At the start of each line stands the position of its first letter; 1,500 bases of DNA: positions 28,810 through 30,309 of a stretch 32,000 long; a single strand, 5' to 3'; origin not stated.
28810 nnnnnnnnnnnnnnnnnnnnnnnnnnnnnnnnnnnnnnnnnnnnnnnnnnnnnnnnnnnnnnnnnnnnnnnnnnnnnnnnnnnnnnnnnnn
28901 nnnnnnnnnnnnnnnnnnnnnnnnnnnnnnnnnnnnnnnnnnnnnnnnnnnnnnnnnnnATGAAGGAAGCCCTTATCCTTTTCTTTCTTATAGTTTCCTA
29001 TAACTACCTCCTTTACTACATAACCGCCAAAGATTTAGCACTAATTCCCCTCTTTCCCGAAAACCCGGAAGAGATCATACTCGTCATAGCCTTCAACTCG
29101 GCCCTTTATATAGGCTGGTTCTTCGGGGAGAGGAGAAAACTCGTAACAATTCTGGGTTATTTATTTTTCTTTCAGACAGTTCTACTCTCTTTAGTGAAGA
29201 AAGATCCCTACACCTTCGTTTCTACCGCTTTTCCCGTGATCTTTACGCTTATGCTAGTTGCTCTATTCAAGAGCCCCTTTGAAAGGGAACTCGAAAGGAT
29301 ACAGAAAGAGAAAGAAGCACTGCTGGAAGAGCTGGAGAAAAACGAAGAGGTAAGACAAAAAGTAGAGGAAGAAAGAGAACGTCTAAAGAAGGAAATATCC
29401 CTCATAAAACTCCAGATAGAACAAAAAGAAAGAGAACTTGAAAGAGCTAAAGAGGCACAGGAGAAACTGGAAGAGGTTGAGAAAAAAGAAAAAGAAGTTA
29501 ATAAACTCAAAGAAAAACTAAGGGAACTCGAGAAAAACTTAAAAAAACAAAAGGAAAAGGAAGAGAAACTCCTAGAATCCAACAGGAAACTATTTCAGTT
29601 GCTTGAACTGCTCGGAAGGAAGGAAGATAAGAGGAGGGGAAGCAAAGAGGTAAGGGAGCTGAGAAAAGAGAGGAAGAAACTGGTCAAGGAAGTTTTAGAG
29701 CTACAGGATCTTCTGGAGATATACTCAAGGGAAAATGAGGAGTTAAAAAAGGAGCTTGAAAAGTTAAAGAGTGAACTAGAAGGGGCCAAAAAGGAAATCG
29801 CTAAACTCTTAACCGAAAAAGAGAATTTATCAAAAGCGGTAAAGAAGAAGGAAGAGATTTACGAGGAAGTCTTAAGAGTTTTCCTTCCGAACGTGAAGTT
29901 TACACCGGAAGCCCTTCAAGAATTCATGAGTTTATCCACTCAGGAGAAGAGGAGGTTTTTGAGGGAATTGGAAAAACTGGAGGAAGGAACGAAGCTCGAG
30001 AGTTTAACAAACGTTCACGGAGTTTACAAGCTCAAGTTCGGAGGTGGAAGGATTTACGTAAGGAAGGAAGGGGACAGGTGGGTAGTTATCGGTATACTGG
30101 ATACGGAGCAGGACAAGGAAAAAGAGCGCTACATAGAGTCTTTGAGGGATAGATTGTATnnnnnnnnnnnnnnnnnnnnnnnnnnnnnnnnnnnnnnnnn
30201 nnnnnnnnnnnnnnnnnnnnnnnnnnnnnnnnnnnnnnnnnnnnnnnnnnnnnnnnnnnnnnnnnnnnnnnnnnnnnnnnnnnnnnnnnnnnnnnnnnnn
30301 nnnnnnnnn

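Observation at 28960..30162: RelE/ParE-like domain in an atypical architecture: 4 TM helices + about 190-aa K/E coiled coil, no small antitoxin ORF, start fused to the trpD stop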

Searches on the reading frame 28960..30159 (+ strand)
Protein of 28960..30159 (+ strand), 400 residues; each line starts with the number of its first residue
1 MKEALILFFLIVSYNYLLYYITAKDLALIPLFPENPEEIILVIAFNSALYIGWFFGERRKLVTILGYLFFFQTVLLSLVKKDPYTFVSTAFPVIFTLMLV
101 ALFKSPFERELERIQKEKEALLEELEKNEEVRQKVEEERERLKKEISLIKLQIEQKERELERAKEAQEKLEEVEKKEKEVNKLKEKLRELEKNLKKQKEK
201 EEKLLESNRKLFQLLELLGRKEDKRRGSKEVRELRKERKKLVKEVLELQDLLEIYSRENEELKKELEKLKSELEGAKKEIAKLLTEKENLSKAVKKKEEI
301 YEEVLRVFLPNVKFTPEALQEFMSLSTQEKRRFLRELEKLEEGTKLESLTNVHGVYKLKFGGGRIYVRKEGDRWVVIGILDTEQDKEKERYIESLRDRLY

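Call 3: search_protein_families(library=pfam, proteins=[window:28960-30159:+], max_evalue=10)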
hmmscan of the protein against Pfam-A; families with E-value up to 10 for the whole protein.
window:28960-30159:+ (400 aa): 9 families
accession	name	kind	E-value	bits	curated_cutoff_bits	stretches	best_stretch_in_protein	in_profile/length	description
PF19220.6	Rod_CreS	-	0.0061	16.1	100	1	244-342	7-104/359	Crescentin, rod domain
PF07200.18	Mod_r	-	0.012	16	30.1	1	241-311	25-94/146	Modifier of rudimentary (Mod(r)) protein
PF07851.19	TMEM120A-B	-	1.8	8.2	29.8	1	228-305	8-86/324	TMEM120A/B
PF04859.17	DUF641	-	2.4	8.9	27.6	2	105-200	32-127/127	Plant protein of unknown function (DUF641)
PF05549.16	Allexi_40kDa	-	2.9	7.8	26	1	75-200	18-147/271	Allexivirus 40kDa protein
PF02403.27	Seryl_tRNA_N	-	3.5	8.4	28.2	0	116-196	22-99/108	Seryl-tRNA synthetase N-terminal domain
PF06103.16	DUF948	-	3.8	8.2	37.2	1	259-300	28-69/89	Bacterial protein of unknown function (DUF948)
PF20270.3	CATRA-C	-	3.9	8.6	24.6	1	130-196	29-91/137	CASPASE and TPR Repeat-Associated C-terminal domain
PF04003.17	Utp12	-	5.2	7.7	31.5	0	182-214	72-104/107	Dip2/Utp12 Family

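Call 4: search_protein_families(library=ncbifam, proteins=[window:28960-30159:+], max_evalue=10)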
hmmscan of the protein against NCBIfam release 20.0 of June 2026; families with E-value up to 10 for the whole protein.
window:28960-30159:+ (400 aa): 18 families
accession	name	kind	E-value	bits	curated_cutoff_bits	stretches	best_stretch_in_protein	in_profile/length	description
TIGR02168.1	SMC_prok_B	equivalog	1.5e-06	26.3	567.35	1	107-304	279-482/1181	chromosome segregation protein SMC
TIGR02169.1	SMC_prok_A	equivalog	1.6e-06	26.1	729.4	1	107-305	257-462/1165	chromosome segregation protein SMC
TIGR04523.1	Mplasa_alph_rch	subfamily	0.00056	17.9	270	1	109-303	440-642/745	helix-rich protein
NF045487.1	ASRP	equivalog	0.0011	17.6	300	2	108-253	124-273/593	archaea-specific SMC-related protein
NF038293.1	permease_SagH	equivalog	0.0046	15.8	450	1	86-194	20-125/370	SagH family ABC transporter permease subunit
NF003034.1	PRK03918.1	equivalog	0.0051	14.8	700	1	113-339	173-388/878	DNA double-strand break repair ATPase Rad50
NF004046.1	PRK05563.1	equivalog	0.096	11.5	400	1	93-303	347-563/567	DNA polymerase III subunit gamma/tau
NF058533.1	antiphage_ProA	equivalog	0.15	9.4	1500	1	115-328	997-1223/1903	anti-phage protein ProA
NF041378.1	XopZ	subfamily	0.21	9.5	1300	1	117-312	183-402/1292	XopZ family type III secretion system effector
NF053563.1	Rkd4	equivalog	0.54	8.3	860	0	111-339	324-557/747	arcadin-4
TIGR04211.1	SH3_and_anchor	equivalog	1.2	8.7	65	1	228-304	65-141/198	TIGR04211 family SH3 domain-containing protein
TIGR04320.1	Surf_Exclu_PgrA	domain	1.2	8.3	70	2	143-217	255-330/360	SEC10/PgrA surface exclusion domain-containing protein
NF041034.1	Rad50_Sulf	equivalog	1.2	6.8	1000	1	113-342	167-392/872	DNA double-strand break repair ATPase Rad50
TIGR00833.1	actII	subfamily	2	6.5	874.7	1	178-252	477-549/910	MMPL family RND transporter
NF004429.0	PRK05771.2-2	equivalog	5.1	5.7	799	1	110-295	20-211/608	V-type ATP synthase subunit I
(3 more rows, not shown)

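Call 6: find_homologous_proteins(query=window:28960-30159:+, max_evalue=0.001)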
Query window:28960-30159:+ (400 aa): 51 proteins with E <= 0.001 among 8000 candidates.
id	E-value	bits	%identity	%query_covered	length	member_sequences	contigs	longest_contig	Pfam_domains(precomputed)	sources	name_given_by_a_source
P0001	1.7e-233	792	100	100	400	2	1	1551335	-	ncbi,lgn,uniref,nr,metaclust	ncbi:hypothetical protein [Aquifex aeolicus]|uniref:CARD domain-containing protein n=1 Tax=Aquifex a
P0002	2.1e-195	667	82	100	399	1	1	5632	-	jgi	-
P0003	4.1e-132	459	58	100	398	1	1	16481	-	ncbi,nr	ncbi:MAG: hypothetical protein GXO04_03930, partial [Aquificae bacterium]|nr:hypothetical protein [A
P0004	8.0e-132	458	59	100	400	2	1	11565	-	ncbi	-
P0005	6.9e-131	455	59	100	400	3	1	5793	-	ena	-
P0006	4.0e-130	452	58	100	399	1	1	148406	-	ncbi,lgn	ncbi:hypothetical protein JCM9492_06430 [Aquifex pyrophilus]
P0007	1.7e-128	447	55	100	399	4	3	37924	-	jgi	-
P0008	6.5e-126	438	55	100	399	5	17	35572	-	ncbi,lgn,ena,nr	ncbi:MAG TPA: hypothetical protein EYH58_02000 [Aquifex aeolicus]|nr:hypothetical protein [Aquifex a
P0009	1.1e-124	434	55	100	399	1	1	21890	-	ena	-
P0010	2.2e-124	433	54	100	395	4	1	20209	-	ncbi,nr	ncbi:MAG: hypothetical protein GXN96_00050 [Aquificae bacterium]|nr:hypothetical protein [Aquificota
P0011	4.9e-124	432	54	100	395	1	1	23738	-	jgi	-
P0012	5.4e-124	432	54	100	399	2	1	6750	-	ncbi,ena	-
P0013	1.2e-123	431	54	100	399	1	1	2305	-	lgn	-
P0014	2.2e-123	430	54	100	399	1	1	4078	-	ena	-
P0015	2.4e-122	426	54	99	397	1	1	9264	-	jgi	-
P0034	6.7e-79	284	43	99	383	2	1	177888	-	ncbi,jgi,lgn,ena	-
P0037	3.6e-78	281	45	98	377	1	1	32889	PF17675.7,PF19220.7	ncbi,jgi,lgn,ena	-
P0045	1.4e-63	233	41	98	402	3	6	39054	-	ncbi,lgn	-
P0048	2.5e-60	222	39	99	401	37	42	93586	-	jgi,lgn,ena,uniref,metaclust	uniref:CARD domain-containing protein n=1 Tax=Hydrogenobacter sp. TaxID=2152829 RepID=A0A7C2ZNJ6_9AQ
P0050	3.3e-58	215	35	99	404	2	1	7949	-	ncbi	ncbi:MAG: hypothetical protein ACK4MW_05035 [Aquificaceae bacterium]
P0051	3.9e-50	189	36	99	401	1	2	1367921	-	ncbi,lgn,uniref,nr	ncbi:coiled-coil domain-containing protein [Thermocrinis minervae]|uniref:CARD domain-containing pro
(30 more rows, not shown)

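Call 16: find_encoding_contigs(protein=P0051, flank=6000, max_places=3)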
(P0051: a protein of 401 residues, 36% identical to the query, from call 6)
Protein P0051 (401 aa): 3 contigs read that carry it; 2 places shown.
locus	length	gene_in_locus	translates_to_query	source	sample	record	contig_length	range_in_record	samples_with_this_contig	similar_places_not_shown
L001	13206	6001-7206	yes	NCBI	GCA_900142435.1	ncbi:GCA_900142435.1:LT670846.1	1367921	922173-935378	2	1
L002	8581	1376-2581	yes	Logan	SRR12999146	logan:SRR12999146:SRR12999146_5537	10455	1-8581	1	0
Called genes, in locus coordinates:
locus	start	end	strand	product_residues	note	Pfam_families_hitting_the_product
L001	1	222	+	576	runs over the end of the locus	PF01612:DNA_pol_A_exo1, PF00476:DNA_pol_A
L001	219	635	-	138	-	PF01398:JAB, PF14464:Prok-JAB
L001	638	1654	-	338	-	PF01118:Semialdhyde_dh, PF02774:Semialdhyde_dhC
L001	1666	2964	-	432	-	PF05958:tRNA_U5-meth_tr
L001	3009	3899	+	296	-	PF00210:Ferritin, PF02915:Rubrerythrin (weak), PF03232:COQ7 (faint), PF12902:Ferritin-like, PF05067:Mn_catalase (faint), PF00210:Ferritin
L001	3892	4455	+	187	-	PF13580:SIS_2, PF01380:SIS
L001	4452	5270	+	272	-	PF01513:NAD_kinase, PF20143:NAD_kinase_C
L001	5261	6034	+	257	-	PF05673:DUF815, PF13191:AAA_16 (faint), PF00004:AAA (weak)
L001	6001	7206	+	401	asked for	-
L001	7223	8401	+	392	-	PF18854:baeRF_family10, PF18845:baeRF_family3, PF18856:baeRF_family12, PF03465:eRF1_3 (weak)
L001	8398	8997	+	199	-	PF01936:NYN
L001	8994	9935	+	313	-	PF06574:FAD_syn, PF01687:Flavokinase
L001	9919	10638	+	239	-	PF00205:TPP_enzyme_M (faint), PF02146:SIR2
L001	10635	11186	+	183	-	PF01613:Flavin_Reduct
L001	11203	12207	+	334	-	PF04055:Radical_SAM, PF06968:BATS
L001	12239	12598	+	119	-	PF00453:Ribosomal_L20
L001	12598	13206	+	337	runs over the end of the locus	PF02912:Phe_tRNA-synt_N, PF01409:tRNA-synt_2d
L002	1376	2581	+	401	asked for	-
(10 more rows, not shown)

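Call 17: find_encoding_contigs(protein=P0034, flank=6000, max_places=3)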
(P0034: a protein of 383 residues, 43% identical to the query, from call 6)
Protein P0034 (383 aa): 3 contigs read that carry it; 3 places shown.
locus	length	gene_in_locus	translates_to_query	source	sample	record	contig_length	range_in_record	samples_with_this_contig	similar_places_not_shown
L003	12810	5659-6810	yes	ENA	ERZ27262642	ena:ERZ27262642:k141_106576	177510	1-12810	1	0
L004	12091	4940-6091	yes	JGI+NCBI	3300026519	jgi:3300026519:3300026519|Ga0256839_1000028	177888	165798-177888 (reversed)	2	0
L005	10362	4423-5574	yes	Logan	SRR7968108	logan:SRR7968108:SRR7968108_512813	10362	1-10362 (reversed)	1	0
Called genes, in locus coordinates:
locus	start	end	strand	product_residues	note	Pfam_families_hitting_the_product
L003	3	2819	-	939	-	?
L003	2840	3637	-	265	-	PF00950:ABC-3, PF01032:FecCD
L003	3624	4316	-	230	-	PF02463:SMC_N (faint), PF00005:ABC_tran, PF13304:AAA_21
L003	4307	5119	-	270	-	PF01297:ZnuA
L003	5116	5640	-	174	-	PF01965:DJ-1_PfpI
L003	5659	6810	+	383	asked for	-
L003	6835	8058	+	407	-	PF18854:baeRF_family10, PF18856:baeRF_family12, PF03465:eRF1_3 (weak)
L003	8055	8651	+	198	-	PF01936:NYN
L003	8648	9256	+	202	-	PF01725:Ham1p_like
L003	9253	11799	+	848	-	PF00231:ATP-synt, PF00202:Aminotran_3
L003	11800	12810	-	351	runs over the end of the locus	PF01312:Bac_export_2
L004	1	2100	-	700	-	?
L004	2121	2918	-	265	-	PF00950:ABC-3, PF01032:FecCD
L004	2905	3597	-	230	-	PF02463:SMC_N (faint), PF00005:ABC_tran, PF13304:AAA_21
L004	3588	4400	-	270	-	PF01297:ZnuA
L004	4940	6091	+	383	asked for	-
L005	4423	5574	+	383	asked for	-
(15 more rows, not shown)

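Call 34: predict_structure(alignment_id=A1)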
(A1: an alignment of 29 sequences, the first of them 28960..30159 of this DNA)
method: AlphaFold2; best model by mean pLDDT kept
length: 400 residues; sequences in the alignment: 29
mean_pLDDT: 83.5   pTM: 0.41
mean pLDDT of the five models: 83.5, 83.1, 79.3, 79.2, 78.9
residues with pLDDT >= 90: 72; 70-90: 305; 50-70: 21; < 50: 2
segments of 3 or more residues with pLDDT < 50: none
pLDDT, mean of each block of 10 residues (from residue 1): 86 92 88 89 88 77 82 88 87 86 78 83 86 89 92 90 82 85 92 89 81 74 55 69 81 88 92 90 84 80 82 85 85 84 76 81 84 86 79 75
secondary structure, 60 per line:
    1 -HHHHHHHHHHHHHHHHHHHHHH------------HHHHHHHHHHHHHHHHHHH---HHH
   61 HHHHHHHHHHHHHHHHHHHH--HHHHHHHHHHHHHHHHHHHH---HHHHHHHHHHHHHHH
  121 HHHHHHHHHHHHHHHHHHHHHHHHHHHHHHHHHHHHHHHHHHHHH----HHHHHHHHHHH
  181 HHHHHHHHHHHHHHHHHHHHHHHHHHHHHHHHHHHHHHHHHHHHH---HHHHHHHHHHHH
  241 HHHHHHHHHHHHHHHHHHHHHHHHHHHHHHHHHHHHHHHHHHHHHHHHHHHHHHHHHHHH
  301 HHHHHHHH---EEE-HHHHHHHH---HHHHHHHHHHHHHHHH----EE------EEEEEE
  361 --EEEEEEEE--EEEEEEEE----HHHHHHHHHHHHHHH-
elements in order: H2-23 H36-54 H58-80 H83-102 H106-165 H170-225 H229-308 E312-314 H316-323 H327-342 E355-360 E363-370 E373-380 H385-399

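Call 38: find_encoding_contigs(protein=P0048, flank=6000, max_places=3)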
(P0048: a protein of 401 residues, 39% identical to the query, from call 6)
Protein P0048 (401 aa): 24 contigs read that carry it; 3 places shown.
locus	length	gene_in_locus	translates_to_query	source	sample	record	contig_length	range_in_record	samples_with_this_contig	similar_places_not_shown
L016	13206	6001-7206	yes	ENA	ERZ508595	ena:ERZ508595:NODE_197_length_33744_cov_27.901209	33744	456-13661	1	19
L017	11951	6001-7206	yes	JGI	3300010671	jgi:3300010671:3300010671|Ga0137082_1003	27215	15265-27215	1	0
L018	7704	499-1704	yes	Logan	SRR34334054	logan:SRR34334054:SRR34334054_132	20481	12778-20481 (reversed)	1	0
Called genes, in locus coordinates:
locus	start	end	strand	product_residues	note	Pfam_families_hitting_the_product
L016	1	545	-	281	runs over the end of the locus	-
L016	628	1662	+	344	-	PF00142:Fer4_NifH (faint), PF01656:CbiA, PF02374:ArsA_ATPase (weak), PF09140:MipZ (weak), PF10609:ParA, PF13614:AAA_31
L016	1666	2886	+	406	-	PF00266:Aminotran_5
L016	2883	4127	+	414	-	PF02677:QueH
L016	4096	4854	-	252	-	PF01503:PRA-PH (faint), PF03819:MazG, PF12643:MazG-like (faint), PF03819:MazG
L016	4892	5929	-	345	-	-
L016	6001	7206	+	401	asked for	-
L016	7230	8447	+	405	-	PF18854:baeRF_family10, PF18845:baeRF_family3, PF18856:baeRF_family12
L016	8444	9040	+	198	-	PF01936:NYN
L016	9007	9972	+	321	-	PF06574:FAD_syn, PF01467:CTP_transf_like (weak), PF01687:Flavokinase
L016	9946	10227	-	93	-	-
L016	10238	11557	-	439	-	PF08448:PAS_4 (faint), PF00158:Sigma54_activat, PF14532:Sigma54_activ_2, PF01078:Mg_chelatase (faint), PF07728:AAA_5, PF25601:AAA_lid_14, PF02954:HTH_8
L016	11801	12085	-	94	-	-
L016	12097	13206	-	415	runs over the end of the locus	PF00174:Oxidored_molyb, PF03404:Mo-co_dimer, PF17957:Big_7 (faint)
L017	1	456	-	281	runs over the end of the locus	-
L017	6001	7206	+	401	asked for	-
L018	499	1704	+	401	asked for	-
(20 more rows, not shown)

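Call 50: list_cluster_members(proteins=[P0001, P0065, P0067, P0068, P0070, P0071, P0062, P0052])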
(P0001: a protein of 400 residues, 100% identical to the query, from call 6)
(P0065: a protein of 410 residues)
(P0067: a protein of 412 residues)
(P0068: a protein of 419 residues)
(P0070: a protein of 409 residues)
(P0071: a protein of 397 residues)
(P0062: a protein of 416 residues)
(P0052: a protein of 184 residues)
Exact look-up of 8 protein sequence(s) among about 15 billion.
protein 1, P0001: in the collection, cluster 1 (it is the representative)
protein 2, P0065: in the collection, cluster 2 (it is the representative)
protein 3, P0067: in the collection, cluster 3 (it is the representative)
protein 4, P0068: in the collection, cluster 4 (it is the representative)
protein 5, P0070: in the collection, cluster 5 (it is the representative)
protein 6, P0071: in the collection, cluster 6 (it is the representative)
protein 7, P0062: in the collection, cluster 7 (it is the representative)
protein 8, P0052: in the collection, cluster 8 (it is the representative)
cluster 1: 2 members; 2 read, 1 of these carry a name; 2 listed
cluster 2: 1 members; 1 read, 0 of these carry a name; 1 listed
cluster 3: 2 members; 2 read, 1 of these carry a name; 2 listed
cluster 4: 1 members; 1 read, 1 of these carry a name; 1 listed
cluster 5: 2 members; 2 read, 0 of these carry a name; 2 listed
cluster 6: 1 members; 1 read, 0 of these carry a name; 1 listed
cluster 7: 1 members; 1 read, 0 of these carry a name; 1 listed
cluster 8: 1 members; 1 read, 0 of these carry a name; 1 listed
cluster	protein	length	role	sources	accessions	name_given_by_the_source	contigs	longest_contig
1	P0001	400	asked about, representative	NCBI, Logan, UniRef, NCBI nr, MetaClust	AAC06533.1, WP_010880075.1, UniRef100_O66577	hypothetical protein [Aquifex aeolicus] | CARD domain-containing protein n=1 Tax=Aquifex aeolicus (strain VF5) TaxID=224324 ... | 224324.aq_197 "" ""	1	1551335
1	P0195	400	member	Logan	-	-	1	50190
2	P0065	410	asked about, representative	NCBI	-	-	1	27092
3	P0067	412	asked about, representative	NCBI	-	-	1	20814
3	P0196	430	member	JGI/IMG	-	hypothetical protein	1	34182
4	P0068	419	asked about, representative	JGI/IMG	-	predicted nuclease with TOPRIM domain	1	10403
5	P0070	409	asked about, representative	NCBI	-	-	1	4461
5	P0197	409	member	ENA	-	-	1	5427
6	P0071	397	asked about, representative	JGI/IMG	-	-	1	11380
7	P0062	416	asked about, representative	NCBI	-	-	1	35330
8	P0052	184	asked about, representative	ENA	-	-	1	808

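Call 51: fold_search(model_id=the predicted structure, library=pdb)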
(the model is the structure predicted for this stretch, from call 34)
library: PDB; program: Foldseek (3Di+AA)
matches with E <= 10: 497; with E <= 0.001: 0
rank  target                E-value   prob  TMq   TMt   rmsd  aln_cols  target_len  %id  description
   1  2khe_MODEL_1_A        2.3e-03  1.00  0.17  0.67   2.7        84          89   20  Solution Structure of the Bacterial Toxin Rele from Thermus Thermophilus HB8 (released 2010-03-31)
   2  8phb_A                3.5e-03  1.00  0.18  0.19   7.4       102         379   24  Crystal structure of apo Cami1 (released 2023-12-13)
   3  3bpq_B                5.2e-03  1.00  0.17  0.71   2.7        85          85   16  Crystal Structure of RelB-RelE antitoxin-toxin complex from Methanococcus jannaschii (released 2008-12-23)
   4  9g12_B                5.5e-03  1.00  0.18  0.77   1.9        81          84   17  Mycobacterium tuberculosis RelBE1 toxin-antitoxin system; rv1247c (relB1 antitoxin), rv1246c (relE1 toxin) (released 2025-12-17)
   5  6xrw_C                6.6e-03  1.00  0.15  0.53   4.6        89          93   12  Chromosomal ParDE TA system from P. aeruginosa (released 2021-07-28)
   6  7ycs_A                8.8e-03  1.00  0.16  0.55   4.0        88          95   15  Heterotetramer of Antitoxin PrpA together with Toxin PrpT from Pseudoalteromonas rubra (released 2022-09-21)
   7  8phb_B                1.1e-02  1.00  0.18  0.19   3.5        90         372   21  Crystal structure of apo Cami1 (released 2023-12-13)
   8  3bpq_D                1.2e-02  1.00  0.17  0.67   3.0        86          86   14  Crystal Structure of RelB-RelE antitoxin-toxin complex from Methanococcus jannaschii (released 2008-12-23)
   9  8phj_X                1.3e-02  1.00  0.16  0.17   5.0        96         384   25  cA4-bound Cami1 in complex with 70S ribosome (released 2023-12-13)
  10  7awk                  1.4e-02  1.00  0.20  0.62   2.4       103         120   17  Crystal structure of the HigB1 toxin mutant K95A from Mycobacterium tuberculosis (Rv1955) (released 2021-11-24)
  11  6xrw_A                1.8e-02  1.00  0.14  0.50   4.8        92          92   14  Chromosomal ParDE TA system from P. aeruginosa (released 2021-07-28)
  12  8phj_Y                1.8e-02  0.99  0.16  0.17   8.8       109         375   26  cA4-bound Cami1 in complex with 70S ribosome (released 2023-12-13)
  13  3g5o_B                2.1e-02  1.00  0.14  0.60   3.2        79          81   16  The crystal structure of the toxin-antitoxin complex RelBE2 (Rv2865-2866) from Mycobacterium tuberculosis (released 2009-04-14)
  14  5cw7_F                2.2e-02  1.00  0.16  0.55   3.6        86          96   12  Crystal structure of the PaaA2-ParE2 antitoxin-toxin complex (released 2016-06-01)
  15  4fxh_A                2.5e-02  1.00  0.17  0.68   7.2        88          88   17  Crystal structure of the isolated E. coli RelE toxin, P212121 form (released 2012-08-29)
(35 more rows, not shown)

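Call 54: find_encoding_contigs(protein=P0045, flank=5000, max_places=3)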
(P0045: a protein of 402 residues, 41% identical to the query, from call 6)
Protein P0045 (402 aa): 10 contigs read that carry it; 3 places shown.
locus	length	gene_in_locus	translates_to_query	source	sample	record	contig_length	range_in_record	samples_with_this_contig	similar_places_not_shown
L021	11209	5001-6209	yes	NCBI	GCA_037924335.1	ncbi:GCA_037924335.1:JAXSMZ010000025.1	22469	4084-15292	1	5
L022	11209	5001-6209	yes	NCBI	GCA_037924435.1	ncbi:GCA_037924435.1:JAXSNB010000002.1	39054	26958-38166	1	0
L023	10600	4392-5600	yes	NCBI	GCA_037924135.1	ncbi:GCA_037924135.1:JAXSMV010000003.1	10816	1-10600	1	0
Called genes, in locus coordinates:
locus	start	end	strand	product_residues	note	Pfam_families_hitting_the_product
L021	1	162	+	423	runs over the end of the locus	PF00464:SHMT, PF00155:Aminotran_1_2, PF01212:Beta_elim_lyase (weak)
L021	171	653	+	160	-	PF03259:Robl_LC7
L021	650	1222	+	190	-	PF00009:GTP_EFTU (weak), PF00025:Arf, PF00071:Ras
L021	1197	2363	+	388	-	PF26309:DUF8082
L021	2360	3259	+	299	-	PF11845:Tll0287-like, PF00672:HAMP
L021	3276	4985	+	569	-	PF00587:tRNA-synt_2b, PF04073:tRNA_edit, PF03129:HGTP_anticodon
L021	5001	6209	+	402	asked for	-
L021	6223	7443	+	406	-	PF18854:baeRF_family10, PF18845:baeRF_family3 (weak), PF18856:baeRF_family12, PF03465:eRF1_3 (faint)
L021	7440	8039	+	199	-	PF01936:NYN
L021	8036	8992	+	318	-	PF06574:FAD_syn, PF01687:Flavokinase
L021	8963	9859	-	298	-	PF04055:Radical_SAM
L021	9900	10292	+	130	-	PF20332:DUF6627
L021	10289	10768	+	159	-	PF03412:Peptidase_C39, PF11814:DUF3335 (faint), PF13529:Peptidase_C39_2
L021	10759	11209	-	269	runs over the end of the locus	PF01259:SAICAR_synt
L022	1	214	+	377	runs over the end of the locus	PF00464:SHMT, PF00155:Aminotran_1_2, PF01212:Beta_elim_lyase (weak)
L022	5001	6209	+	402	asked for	-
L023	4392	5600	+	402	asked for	-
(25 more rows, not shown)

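Call 55: find_encoding_contigs(protein=P0050, flank=5000, max_places=2)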
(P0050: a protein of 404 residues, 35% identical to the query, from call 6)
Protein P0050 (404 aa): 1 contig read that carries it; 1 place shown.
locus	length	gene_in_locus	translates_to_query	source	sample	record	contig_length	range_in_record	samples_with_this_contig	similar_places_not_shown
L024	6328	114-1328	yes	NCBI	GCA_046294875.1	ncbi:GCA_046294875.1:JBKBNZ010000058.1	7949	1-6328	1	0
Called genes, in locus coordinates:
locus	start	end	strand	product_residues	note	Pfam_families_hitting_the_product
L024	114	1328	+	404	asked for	-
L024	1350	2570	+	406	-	PF18854:baeRF_family10, PF18845:baeRF_family3, PF18856:baeRF_family12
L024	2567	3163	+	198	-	PF01936:NYN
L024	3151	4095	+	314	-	PF01467:CTP_transf_like (weak), PF06574:FAD_syn, PF01687:Flavokinase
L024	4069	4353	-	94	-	-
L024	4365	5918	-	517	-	PF00989:PAS (faint), PF08448:PAS_4 (faint), PF13426:PAS_9, PF00158:Sigma54_activat, PF14532:Sigma54_activ_2, PF07728:AAA_5 (weak), PF25601:AAA_lid_14, PF02954:HTH_8, +1 more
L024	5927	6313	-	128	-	PF02036:SCP2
